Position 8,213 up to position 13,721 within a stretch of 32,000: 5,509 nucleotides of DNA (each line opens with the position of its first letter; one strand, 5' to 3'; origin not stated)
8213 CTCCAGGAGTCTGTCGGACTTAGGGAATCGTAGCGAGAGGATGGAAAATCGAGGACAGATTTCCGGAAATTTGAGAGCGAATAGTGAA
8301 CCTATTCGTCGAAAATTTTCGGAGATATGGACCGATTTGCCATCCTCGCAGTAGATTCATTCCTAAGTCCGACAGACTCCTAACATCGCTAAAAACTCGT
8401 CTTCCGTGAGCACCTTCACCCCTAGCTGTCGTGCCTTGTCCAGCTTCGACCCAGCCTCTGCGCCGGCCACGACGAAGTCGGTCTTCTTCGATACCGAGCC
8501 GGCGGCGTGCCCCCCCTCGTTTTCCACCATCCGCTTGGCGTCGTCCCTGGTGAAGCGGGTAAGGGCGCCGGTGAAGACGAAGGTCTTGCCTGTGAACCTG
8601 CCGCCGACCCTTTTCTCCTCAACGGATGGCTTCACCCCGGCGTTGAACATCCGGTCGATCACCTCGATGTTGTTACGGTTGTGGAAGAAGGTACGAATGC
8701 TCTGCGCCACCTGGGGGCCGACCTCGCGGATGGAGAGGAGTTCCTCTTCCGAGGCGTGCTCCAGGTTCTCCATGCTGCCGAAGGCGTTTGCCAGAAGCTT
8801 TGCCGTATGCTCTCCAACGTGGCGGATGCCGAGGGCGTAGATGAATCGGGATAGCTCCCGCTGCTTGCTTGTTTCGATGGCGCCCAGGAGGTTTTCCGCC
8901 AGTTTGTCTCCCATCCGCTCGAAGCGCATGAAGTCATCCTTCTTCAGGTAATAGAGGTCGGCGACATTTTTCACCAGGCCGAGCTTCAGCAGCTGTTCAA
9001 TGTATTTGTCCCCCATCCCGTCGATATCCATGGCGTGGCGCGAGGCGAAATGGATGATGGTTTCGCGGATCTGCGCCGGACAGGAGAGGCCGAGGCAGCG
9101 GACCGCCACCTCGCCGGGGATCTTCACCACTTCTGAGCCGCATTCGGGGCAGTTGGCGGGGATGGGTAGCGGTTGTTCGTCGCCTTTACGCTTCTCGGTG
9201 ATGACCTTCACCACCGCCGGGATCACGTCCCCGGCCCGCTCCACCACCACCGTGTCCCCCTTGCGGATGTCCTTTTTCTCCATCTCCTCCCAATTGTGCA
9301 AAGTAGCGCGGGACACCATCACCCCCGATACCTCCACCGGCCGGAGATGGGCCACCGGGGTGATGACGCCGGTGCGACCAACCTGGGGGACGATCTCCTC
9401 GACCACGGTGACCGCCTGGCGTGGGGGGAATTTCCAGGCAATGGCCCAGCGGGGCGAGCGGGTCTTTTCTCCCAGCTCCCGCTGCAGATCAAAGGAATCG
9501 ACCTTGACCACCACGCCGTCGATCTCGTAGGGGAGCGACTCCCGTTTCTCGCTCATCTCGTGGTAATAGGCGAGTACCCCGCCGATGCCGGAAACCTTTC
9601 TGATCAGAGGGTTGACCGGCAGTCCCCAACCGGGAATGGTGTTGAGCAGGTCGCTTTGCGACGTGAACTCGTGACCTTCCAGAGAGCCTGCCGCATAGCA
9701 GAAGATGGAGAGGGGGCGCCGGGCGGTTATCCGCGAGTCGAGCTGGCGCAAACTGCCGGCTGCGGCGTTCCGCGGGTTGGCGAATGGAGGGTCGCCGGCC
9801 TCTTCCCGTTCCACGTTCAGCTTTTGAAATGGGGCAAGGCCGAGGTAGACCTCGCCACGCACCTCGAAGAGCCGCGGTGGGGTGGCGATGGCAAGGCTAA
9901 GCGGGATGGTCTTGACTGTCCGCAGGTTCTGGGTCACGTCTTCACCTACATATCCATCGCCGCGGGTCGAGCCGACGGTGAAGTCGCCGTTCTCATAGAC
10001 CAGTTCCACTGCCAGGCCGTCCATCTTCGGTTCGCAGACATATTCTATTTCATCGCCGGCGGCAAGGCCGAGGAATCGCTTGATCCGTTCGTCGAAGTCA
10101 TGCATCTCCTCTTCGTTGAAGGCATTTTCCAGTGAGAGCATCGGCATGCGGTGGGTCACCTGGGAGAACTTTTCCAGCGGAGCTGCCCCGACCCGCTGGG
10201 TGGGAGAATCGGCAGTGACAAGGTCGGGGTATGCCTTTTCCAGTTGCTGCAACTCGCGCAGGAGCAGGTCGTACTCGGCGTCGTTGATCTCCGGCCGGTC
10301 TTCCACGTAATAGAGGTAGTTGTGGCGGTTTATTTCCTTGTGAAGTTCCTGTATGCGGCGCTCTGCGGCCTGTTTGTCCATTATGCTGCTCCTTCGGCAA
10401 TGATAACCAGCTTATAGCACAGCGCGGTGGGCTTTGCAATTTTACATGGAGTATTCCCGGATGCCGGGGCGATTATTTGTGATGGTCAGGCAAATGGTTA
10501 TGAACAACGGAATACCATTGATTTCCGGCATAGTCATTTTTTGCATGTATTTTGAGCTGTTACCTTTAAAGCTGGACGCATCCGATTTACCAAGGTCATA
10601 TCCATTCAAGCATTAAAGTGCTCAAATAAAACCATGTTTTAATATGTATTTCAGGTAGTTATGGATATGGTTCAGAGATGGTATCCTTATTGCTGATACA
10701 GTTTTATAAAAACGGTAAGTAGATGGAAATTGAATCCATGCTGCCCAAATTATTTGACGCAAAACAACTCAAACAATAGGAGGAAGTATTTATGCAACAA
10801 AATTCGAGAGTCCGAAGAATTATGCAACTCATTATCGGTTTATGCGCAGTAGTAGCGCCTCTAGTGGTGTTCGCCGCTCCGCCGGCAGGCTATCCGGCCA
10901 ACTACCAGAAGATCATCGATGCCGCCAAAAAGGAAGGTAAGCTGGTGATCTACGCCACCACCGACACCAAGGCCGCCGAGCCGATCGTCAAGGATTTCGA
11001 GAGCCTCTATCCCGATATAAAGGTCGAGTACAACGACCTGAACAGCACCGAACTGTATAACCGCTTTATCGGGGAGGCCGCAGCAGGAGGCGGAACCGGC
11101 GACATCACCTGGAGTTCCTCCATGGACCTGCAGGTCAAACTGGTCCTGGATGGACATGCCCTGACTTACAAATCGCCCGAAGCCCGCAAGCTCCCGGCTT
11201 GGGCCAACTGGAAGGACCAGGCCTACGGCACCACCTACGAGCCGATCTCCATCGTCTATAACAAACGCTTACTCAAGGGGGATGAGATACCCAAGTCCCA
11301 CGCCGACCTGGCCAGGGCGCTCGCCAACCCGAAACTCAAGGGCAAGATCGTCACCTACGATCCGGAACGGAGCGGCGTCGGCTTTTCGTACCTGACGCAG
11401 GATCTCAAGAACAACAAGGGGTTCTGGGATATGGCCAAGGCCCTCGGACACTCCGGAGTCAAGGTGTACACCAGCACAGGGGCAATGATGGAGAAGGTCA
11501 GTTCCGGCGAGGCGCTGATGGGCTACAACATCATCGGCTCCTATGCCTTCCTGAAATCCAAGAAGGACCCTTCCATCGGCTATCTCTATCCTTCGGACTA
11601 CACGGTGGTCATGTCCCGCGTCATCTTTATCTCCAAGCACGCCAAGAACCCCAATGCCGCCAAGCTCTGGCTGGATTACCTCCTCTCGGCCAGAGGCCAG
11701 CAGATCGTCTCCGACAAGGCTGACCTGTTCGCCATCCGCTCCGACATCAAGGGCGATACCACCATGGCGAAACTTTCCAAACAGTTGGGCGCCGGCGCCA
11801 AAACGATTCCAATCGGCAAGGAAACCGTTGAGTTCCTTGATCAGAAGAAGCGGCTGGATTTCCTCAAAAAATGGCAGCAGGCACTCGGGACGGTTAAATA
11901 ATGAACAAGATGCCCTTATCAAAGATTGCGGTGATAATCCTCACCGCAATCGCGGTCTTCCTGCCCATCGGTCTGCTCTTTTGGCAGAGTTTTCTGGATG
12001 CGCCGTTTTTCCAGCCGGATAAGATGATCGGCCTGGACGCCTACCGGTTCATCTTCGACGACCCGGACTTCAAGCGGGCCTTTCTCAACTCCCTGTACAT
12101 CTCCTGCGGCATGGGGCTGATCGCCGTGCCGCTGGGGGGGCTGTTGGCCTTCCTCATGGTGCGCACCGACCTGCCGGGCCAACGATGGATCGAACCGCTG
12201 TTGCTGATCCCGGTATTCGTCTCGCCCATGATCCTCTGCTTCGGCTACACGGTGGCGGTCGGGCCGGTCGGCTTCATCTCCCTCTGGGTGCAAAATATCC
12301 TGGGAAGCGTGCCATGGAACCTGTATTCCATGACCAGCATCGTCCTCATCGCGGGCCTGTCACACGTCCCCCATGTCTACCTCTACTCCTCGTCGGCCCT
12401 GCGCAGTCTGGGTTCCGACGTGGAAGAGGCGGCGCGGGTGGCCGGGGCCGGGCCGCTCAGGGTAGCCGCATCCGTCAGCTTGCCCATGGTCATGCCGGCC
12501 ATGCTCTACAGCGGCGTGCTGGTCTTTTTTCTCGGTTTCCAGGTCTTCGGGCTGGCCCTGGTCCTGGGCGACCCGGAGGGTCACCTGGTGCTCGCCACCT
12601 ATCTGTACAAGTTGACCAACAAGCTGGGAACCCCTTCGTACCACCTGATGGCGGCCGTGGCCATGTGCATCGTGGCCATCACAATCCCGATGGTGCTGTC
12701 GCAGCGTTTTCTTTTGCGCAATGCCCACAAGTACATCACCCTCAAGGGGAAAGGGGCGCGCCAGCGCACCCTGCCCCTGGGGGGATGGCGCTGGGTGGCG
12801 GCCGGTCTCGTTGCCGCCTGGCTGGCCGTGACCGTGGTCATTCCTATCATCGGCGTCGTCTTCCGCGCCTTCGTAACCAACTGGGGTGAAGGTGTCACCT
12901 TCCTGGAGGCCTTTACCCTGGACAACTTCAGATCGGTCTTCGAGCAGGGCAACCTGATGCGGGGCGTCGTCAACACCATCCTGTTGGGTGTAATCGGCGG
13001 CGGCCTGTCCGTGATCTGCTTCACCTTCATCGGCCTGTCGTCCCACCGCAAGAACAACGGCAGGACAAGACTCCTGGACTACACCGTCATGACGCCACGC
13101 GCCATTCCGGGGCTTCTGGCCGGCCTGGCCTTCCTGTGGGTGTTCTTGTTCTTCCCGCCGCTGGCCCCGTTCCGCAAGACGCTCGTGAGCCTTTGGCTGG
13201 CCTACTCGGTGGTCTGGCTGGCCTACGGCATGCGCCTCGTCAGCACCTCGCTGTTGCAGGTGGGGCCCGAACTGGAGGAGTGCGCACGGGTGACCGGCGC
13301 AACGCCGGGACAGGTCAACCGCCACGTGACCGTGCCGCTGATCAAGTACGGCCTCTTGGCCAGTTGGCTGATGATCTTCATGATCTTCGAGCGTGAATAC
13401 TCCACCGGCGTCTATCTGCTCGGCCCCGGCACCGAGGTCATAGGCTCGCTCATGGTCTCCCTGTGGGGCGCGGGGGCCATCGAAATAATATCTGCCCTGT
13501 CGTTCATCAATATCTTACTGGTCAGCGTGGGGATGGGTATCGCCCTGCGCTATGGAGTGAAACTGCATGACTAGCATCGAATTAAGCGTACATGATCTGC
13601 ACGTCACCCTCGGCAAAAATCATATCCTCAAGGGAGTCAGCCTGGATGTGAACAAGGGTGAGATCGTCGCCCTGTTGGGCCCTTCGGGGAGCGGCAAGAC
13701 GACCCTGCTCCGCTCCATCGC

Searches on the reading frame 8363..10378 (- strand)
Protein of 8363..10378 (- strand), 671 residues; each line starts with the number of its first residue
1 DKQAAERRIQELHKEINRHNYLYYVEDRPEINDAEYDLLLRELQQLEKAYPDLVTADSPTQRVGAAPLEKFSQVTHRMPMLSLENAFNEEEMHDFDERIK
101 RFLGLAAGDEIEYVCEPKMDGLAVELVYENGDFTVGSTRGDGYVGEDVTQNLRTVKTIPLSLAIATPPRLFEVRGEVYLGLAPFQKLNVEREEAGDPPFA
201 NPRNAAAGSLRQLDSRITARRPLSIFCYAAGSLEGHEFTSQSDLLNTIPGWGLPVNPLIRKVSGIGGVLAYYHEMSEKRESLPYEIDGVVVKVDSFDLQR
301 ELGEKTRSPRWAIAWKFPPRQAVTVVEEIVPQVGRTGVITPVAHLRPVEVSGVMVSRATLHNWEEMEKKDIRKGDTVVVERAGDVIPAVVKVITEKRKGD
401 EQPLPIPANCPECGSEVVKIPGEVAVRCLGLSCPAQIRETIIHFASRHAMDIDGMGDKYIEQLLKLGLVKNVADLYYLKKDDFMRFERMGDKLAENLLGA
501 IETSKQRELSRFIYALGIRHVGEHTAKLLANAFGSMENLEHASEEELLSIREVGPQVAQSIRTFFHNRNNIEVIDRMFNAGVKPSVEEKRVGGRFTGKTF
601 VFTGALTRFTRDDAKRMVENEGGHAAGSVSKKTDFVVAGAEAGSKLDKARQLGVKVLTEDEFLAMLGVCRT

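Call 7: search_protein_families(library=pfam, proteins=[window:8363-10378:-], max_evalue=0.001)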
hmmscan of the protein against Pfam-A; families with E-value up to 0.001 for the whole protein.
window:8363-10378:- (671 aa): 9 families
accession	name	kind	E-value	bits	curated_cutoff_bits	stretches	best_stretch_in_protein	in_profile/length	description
PF01653.23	DNA_ligase_aden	-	3.2e-97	325.4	27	1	70-319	3-252/253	NAD-dependent DNA ligase adenylation domain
PF03120.22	DNA_ligase_OB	-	1.6e-33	114.8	32.9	1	324-400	2-78/79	NAD-dependent DNA ligase OB-fold domain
PF12826.13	HHH_2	-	3.6e-29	101.2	27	1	511-574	1-64/64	Helix-hairpin-helix motif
PF00533.33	BRCT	-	4.4e-13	49.7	21.3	1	595-665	6-77/78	BRCA1 C Terminus (BRCT) domain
PF14520.12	HHH_5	-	1.6e-12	48.1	27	2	514-561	3-51/57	Helix-hairpin-helix domain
PF03119.21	DNA_ligase_ZBD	-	4.2e-11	43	25.8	1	409-435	1-27/27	NAD-dependent DNA ligase C4 zinc finger domain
PF22745.1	Nlig-Ia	-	4.5e-09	37.3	27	1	6-55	3-52/92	DNA ligase-like, N-terminal NAD+-binding domain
PF00633.29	HHH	-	2.2e-05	24.5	24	0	536-563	2-29/30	Helix-hairpin-helix motif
PF12738.14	PTCB-BRCT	-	5.9e-05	23.4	22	1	611-658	13-60/63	twin BRCT domain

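Call 79: find_homologous_proteins(query=window:8363-10378:-, max_evalue=1e-50)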
Query window:8363-10378:- (671 aa): 8000 proteins with E <= 1e-50 among 8000 candidates; the best 120 are listed.
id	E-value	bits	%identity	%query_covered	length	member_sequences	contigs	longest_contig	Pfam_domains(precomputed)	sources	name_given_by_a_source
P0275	0.0e+0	1460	97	99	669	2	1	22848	PF12826.14,PF03120.23,PF14520.13,PF01653.24,PF00533.34,PF03119.22,PF22745.3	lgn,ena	-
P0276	0.0e+0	1445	96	99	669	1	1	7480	PF12826.14,PF03120.23,PF14520.13,PF01653.24,PF00533.34,PF03119.22,PF22745.3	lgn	-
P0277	0.0e+0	1358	90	99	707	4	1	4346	PF12826.14,PF03120.23,PF14520.13,PF01653.24,PF00533.34,PF03119.22,PF22745.3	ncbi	-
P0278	0.0e+0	1282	85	99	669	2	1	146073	PF12826.14,PF03120.23,PF14520.13,PF01653.24,PF00533.34,PF03119.22,PF22745.3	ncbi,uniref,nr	ncbi:NAD-dependent DNA ligase LigA [Geotalea sp. SG265]|uniref:NAD-dependent DNA ligase LigA n=1 Tax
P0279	0.0e+0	1279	85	99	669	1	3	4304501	PF12826.14,PF03120.23,PF14520.13,PF01653.24,PF00533.34,PF03119.22,PF22745.3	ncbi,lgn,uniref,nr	ncbi:DNA ligase, NAD-dependent [Geotalea daltonii FRC-32]|uniref:DNA ligase n=1 Tax=Geotalea daltoni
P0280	0.0e+0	1272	84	99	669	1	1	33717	PF12826.14,PF03120.23,PF14520.13,PF01653.24,PF00533.34,PF03119.22,PF22745.3,PF12738.14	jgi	jgi:DNA ligase (NAD+)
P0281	0.0e+0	1269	83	99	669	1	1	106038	PF12826.14,PF03120.23,PF14520.13,PF01653.24,PF00533.34,PF03119.22,PF00633.30,PF22745.3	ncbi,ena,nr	ncbi:MAG: DNA ligase [Geobacteraceae bacterium]|nr:MAG: DNA ligase [Geobacteraceae bacterium]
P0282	0.0e+0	1268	85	99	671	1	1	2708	PF12826.14,PF03120.23,PF14520.13,PF01653.24,PF00533.34,PF03119.22,PF22745.3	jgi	jgi:DNA ligase (NAD+)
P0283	0.0e+0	1251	83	99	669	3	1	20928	PF12826.14,PF03120.23,PF14520.13,PF01653.24,PF00533.34,PF03119.22,PF00633.30,PF22745.3,PF12738.14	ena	-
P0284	0.0e+0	1250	83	99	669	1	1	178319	PF12826.14,PF03120.23,PF14520.13,PF01653.24,PF00533.34,PF03119.22,PF22745.3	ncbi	ncbi:MAG TPA: NAD-dependent DNA ligase LigA [Geobacteraceae bacterium]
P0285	0.0e+0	1239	81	99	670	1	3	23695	PF12826.14,PF03120.23,PF14520.13,PF01653.24,PF00533.34,PF03119.22,PF22745.3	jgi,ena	jgi:DNA ligase (NAD+)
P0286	0.0e+0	1238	81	99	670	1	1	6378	PF12826.14,PF03120.23,PF14520.13,PF01653.24,PF00533.34,PF03119.22,PF22745.3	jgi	-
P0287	0.0e+0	1238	81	99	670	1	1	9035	PF12826.14,PF03120.23,PF14520.13,PF01653.24,PF00533.34,PF03119.22,PF22745.3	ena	-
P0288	0.0e+0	1238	82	99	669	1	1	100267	PF12826.14,PF03120.23,PF14520.13,PF01653.24,PF00533.34,PF03119.22,PF22745.3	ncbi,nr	ncbi:MAG: NAD-dependent DNA ligase LigA [Geobacter sp.]|nr:NAD-dependent DNA ligase LigA [Geobacter 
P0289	0.0e+0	1238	81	99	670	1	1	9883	PF12826.14,PF03120.23,PF14520.13,PF01653.24,PF00533.34,PF03119.22,PF22745.3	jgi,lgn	jgi:DNA ligase (NAD+)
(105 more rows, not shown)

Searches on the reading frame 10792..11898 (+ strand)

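Call 7: search_protein_families(library=pfam, proteins=[window:10792-11898:+], max_evalue=0.001)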
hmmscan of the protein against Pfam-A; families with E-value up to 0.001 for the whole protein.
window:10792-11898:+ (369 aa): 4 families
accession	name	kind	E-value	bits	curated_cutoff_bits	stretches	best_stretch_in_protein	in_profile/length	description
PF01547.30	SBP_bac_1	-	1.3e-22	81.6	26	1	58-304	6-307/307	Bacterial extracellular solute-binding protein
PF13416.11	SBP_bac_8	-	1.4e-22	81.3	27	1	65-316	2-262/279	Bacterial extracellular solute-binding protein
PF13343.11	SBP_bac_6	-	6.6e-16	58.9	24.6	1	132-314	39-218/245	Bacterial extracellular solute-binding protein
PF13531.11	SBP_bac_11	-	2.2e-15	57.5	25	1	52-307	3-222/227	Bacterial extracellular solute-binding protein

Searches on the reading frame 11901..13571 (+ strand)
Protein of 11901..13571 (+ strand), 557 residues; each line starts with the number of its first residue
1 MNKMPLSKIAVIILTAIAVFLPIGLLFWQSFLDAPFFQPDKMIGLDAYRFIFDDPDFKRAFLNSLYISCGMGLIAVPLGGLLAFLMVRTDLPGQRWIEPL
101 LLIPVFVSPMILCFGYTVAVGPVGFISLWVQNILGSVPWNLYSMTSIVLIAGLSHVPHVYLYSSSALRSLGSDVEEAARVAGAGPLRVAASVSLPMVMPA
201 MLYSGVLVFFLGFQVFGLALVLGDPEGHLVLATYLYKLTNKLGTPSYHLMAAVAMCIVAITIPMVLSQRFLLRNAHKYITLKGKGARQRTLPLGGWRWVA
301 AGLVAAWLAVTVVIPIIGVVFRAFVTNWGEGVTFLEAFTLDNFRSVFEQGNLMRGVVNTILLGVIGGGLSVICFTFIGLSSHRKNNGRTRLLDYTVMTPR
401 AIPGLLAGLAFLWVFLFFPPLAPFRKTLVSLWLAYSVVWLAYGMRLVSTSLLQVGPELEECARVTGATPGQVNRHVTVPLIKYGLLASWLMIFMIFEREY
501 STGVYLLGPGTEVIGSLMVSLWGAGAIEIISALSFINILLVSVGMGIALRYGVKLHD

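Call 7: search_protein_families(library=pfam, proteins=[window:11901-13571:+], max_evalue=0.001)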
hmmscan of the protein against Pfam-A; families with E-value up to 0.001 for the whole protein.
window:11901-13571:+ (557 aa): 1 family
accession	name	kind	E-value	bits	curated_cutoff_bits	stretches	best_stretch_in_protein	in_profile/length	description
PF00528.27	BPD_transp_1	-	5.1e-16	59.4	26.4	2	75-273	1-180/184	Binding-protein-dependent transport system inner membrane component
